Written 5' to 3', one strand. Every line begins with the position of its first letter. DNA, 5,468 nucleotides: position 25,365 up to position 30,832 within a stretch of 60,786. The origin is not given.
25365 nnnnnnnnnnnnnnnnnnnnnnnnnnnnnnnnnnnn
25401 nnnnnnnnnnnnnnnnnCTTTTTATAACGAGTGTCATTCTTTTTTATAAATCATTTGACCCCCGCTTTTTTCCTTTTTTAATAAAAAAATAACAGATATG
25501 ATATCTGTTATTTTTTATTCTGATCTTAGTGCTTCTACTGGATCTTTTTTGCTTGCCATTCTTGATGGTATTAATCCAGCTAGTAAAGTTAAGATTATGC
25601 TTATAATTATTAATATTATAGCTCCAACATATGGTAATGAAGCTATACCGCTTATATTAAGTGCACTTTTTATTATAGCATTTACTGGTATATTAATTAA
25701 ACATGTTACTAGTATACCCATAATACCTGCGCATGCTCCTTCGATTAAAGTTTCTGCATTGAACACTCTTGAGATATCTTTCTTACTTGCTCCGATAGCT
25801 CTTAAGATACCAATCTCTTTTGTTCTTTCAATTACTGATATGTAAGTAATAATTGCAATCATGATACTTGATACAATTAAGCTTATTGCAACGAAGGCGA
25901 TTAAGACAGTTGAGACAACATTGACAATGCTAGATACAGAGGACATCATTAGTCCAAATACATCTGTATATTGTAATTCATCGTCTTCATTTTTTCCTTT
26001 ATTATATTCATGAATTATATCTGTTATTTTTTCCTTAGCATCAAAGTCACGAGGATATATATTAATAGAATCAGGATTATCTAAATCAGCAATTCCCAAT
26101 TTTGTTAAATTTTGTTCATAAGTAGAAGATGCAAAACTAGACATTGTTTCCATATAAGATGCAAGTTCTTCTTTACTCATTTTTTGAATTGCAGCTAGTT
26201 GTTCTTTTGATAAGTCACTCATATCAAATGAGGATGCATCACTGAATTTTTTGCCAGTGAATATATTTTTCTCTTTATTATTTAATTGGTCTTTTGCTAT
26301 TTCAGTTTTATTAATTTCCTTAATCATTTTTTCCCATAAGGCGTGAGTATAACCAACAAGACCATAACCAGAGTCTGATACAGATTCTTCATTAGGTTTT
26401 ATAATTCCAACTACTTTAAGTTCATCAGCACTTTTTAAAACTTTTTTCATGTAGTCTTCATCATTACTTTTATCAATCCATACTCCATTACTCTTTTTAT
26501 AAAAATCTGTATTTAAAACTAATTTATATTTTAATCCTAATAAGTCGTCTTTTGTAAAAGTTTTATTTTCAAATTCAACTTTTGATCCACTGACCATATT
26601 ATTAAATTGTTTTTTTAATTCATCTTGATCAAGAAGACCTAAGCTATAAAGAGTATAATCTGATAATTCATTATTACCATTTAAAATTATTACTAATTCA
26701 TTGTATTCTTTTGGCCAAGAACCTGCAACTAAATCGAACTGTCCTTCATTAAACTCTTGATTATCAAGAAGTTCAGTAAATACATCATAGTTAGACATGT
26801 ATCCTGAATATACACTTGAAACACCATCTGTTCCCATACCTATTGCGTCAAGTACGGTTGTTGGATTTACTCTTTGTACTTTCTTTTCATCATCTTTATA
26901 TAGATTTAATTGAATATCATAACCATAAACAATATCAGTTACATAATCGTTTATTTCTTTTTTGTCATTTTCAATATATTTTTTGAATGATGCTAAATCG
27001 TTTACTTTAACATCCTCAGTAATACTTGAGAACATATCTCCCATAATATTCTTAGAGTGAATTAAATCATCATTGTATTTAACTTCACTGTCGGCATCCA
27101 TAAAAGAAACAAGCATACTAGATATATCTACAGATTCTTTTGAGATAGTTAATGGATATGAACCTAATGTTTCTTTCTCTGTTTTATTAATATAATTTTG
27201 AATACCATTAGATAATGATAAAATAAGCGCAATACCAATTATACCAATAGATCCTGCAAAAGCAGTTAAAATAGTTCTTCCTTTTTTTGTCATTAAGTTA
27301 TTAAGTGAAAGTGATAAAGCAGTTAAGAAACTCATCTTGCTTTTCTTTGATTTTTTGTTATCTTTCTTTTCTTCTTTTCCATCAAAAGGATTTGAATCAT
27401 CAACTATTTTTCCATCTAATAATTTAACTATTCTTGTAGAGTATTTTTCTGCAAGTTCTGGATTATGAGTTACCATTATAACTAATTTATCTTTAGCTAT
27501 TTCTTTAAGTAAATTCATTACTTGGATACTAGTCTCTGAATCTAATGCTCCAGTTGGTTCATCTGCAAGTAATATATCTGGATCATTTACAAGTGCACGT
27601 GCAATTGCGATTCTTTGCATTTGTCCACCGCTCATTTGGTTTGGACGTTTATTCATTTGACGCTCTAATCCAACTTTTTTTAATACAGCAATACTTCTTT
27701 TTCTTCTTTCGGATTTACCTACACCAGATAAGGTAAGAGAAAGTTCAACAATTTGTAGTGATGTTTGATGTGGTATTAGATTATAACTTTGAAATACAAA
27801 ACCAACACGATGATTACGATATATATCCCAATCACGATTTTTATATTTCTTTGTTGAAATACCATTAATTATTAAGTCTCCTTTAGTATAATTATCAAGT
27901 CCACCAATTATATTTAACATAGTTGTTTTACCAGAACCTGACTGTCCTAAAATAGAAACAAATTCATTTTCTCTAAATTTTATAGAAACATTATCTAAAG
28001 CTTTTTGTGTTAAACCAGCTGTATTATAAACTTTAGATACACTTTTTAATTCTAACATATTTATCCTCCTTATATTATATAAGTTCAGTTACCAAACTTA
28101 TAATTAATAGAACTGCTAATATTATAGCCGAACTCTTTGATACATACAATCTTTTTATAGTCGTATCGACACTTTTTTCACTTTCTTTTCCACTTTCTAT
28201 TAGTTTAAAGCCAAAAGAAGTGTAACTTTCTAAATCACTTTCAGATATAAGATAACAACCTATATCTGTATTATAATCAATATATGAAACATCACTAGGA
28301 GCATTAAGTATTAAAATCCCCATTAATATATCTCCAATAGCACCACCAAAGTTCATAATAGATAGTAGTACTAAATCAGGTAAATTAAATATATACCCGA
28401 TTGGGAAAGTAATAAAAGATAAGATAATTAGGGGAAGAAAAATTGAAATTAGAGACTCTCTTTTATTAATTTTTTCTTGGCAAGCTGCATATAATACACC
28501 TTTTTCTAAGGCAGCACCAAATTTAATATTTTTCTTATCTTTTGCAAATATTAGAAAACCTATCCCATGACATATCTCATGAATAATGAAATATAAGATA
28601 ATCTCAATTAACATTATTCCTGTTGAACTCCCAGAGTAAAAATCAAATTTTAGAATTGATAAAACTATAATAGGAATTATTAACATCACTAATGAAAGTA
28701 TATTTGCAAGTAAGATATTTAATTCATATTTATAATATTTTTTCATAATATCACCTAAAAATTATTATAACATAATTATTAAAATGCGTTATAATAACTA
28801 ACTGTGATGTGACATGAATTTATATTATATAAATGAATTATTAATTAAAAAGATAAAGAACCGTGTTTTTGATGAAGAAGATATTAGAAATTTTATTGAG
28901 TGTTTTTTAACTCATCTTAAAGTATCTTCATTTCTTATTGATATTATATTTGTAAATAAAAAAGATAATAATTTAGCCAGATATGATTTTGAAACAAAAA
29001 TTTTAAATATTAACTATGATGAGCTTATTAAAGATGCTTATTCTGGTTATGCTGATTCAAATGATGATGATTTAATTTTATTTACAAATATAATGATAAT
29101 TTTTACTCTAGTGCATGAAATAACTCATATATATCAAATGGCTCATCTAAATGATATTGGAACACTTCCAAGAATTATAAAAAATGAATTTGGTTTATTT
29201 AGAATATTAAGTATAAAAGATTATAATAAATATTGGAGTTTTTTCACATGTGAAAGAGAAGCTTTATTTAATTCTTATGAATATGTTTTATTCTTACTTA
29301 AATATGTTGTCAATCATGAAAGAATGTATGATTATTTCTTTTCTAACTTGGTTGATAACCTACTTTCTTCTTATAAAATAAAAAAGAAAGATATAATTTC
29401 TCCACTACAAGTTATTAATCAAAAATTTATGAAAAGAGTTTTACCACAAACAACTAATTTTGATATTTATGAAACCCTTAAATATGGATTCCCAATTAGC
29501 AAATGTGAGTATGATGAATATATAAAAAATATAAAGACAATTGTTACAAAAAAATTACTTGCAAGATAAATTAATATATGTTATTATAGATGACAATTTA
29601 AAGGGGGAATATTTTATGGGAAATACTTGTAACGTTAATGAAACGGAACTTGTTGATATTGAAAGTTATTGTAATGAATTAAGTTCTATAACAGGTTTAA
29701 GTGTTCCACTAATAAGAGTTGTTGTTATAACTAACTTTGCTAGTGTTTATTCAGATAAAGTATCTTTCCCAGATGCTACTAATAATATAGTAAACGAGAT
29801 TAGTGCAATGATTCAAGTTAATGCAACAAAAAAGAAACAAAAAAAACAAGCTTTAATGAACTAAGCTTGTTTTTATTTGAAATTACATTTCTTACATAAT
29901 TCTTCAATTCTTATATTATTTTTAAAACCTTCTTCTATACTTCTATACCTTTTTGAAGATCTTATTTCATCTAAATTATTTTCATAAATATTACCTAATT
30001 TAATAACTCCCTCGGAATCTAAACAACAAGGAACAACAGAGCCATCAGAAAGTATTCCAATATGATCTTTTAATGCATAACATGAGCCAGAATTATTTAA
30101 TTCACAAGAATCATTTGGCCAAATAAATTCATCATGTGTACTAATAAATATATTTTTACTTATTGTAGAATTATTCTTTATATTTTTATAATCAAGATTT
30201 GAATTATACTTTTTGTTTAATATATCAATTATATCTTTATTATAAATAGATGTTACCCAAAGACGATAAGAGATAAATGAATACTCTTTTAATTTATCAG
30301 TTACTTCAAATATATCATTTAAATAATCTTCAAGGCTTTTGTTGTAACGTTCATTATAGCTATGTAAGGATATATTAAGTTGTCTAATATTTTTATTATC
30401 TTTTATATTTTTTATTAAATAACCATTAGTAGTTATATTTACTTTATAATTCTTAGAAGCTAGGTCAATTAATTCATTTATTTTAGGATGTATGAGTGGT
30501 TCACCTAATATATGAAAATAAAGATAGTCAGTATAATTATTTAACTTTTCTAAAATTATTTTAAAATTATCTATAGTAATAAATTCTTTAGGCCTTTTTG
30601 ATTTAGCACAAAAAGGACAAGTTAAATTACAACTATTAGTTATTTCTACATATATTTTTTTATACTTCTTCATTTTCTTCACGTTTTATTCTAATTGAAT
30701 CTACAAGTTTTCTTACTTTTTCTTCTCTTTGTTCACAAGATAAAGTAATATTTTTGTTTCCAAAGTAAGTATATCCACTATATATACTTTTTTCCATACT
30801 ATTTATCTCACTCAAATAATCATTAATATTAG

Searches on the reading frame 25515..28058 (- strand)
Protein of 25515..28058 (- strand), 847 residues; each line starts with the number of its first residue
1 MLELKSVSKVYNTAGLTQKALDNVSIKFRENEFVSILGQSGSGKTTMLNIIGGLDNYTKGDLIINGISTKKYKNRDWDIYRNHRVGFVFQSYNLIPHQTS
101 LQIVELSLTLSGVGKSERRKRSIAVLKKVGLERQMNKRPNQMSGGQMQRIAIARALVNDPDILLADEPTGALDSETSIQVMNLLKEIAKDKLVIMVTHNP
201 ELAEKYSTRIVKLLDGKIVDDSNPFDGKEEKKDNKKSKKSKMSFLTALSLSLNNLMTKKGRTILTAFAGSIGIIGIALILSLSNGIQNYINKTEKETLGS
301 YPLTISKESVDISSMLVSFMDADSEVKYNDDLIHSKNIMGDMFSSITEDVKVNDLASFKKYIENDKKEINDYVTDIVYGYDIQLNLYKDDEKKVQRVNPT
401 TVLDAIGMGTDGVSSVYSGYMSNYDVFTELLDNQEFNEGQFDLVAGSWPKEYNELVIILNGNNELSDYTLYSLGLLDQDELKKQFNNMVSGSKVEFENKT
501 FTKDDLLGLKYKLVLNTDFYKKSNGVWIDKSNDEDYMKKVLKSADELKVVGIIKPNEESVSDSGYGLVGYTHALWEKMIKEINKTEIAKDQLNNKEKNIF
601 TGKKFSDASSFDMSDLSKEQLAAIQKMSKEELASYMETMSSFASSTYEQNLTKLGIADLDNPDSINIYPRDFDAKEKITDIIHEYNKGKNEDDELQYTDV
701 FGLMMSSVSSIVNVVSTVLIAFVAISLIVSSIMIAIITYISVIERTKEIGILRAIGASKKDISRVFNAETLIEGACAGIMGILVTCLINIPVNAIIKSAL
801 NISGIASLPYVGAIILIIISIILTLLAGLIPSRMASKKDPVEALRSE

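Call 22: search_protein_families(library=pfam, proteins=[window:25515-28058:-], max_evalue=0.001)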
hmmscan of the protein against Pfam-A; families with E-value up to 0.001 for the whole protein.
window:25515-28058:- (847 aa): 3 families
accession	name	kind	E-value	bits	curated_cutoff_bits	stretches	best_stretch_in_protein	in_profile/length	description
PF00005.33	ABC_tran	-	4.3e-31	108.8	25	1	21-169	1-136/137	ABC transporter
PF02687.27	FtsX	-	7.9e-19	68.3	25.5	1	721-840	2-120/120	FtsX-like permease C-terminal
PF02463.25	SMC_N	-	4e-05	23.6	40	0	24-207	18-206/220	RecF/RecN/SMC N terminal domain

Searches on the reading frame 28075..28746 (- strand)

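Call 22: search_protein_families(library=pfam, proteins=[window:28075-28746:-], max_evalue=0.001)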
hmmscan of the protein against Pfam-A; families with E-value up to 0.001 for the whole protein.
window:28075-28746:- (223 aa): 1 family
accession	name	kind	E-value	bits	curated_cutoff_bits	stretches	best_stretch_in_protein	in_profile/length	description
PF11667.14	DUF3267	-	3.8e-20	72.7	27.1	1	49-152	1-106/108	Putative zincin peptidase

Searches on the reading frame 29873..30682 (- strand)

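Call 22: search_protein_families(library=pfam, proteins=[window:29873-30682:-], max_evalue=0.001)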
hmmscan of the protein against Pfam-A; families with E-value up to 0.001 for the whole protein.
window:29873-30682:- (269 aa): 2 families
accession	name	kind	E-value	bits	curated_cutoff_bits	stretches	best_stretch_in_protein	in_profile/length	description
PF04055.27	Radical_SAM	-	4.8e-16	59.8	29.5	1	12-145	1-152/166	Radical SAM superfamily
PF13186.11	SPASM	-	3.2e-14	53.4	21.5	1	201-267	1-67/67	Iron-sulfur cluster-binding domain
